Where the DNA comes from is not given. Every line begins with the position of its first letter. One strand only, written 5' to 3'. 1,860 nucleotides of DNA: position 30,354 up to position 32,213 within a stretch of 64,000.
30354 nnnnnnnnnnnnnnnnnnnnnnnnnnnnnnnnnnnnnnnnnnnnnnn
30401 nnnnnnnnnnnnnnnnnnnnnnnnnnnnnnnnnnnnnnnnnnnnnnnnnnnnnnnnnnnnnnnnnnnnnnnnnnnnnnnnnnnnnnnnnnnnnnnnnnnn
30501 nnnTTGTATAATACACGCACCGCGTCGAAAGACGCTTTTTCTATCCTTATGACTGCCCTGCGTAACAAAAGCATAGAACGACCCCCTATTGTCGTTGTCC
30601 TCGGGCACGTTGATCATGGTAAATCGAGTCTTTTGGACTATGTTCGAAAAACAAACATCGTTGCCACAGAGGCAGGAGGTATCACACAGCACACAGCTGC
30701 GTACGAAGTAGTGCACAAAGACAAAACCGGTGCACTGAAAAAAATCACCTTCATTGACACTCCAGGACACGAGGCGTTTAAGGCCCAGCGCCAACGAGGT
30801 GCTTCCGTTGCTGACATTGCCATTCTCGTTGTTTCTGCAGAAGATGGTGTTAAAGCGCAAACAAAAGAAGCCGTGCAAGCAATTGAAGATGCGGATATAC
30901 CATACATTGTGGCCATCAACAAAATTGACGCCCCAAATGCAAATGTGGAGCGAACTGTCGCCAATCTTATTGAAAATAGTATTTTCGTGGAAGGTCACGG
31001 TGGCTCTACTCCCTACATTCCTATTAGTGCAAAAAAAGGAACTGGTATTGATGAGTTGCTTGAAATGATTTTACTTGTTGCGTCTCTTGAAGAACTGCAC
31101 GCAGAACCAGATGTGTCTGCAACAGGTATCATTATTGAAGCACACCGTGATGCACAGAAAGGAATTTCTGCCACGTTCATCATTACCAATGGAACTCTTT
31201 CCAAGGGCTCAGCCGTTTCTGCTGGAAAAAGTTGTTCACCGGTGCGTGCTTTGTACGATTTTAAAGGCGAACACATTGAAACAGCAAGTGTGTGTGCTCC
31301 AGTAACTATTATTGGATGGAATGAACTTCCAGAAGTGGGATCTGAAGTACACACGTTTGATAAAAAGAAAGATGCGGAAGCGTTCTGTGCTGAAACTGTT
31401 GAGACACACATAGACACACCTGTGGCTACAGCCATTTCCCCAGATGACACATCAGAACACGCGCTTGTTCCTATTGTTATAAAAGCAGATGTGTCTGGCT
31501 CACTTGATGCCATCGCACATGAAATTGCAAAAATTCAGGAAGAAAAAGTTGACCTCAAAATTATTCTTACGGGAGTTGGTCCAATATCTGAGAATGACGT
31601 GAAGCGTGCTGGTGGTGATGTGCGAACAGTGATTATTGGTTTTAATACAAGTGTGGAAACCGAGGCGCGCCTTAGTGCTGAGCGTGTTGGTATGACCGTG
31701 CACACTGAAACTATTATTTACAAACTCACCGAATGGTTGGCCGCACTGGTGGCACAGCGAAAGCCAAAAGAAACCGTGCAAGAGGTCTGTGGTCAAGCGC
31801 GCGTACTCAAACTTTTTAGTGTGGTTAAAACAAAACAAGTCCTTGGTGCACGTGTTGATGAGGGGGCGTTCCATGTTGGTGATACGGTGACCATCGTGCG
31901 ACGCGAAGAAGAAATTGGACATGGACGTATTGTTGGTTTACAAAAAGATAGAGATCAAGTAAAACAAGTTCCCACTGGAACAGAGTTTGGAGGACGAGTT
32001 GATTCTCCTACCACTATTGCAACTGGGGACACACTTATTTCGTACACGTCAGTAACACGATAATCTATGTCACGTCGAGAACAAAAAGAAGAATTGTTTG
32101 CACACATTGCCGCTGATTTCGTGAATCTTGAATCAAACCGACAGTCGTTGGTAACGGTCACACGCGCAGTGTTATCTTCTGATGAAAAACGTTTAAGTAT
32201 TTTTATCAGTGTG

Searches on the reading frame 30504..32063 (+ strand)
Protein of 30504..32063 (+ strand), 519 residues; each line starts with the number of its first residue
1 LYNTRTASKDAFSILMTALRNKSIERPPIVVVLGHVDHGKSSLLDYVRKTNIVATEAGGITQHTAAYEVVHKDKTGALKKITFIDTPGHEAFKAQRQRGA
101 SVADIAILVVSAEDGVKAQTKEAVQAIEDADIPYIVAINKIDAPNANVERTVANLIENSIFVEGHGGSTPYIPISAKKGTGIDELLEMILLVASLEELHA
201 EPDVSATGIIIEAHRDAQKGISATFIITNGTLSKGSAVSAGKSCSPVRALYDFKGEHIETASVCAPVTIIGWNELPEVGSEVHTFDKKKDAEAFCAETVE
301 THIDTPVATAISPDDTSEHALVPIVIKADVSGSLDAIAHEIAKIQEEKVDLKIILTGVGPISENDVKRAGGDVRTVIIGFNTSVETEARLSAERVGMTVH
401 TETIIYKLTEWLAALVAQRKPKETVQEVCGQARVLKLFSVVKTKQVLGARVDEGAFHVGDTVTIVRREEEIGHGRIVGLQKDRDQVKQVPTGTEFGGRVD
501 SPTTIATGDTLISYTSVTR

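Call 63: search_protein_families(library=pfam, proteins=[window:30504-32063:+], max_evalue=0.0001)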
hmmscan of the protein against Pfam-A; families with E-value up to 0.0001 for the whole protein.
window:30504-32063:+ (519 aa): 7 families
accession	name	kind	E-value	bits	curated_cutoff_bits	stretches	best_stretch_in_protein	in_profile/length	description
PF00009.33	GTP_EFTU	-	1.9e-37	129.1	26.5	1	29-190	5-183/188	Elongation factor Tu GTP binding domain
PF11987.13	IF-2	-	1.5e-24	86.6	27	1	318-410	23-114/117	Translation-initiation factor 2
PF22042.2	EF-G_D2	-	6.1e-18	65.2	27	1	206-283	2-82/84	Elongation factor G domain 2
PF01926.29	MMR_HSR1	-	3e-11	43.9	21.9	1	30-140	2-113/113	50S ribosome-binding GTPase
PF00071.28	Ras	-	1.3e-06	28.5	21.6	1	30-190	2-157/162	Ras family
PF00350.29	Dynamin_N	-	2.9e-06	27.9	27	0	30-64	1-35/168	Dynamin family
PF08477.19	Roc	-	5e-06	27.2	27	1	30-142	2-119/119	Ras of Complex, Roc, domain of DAPkinase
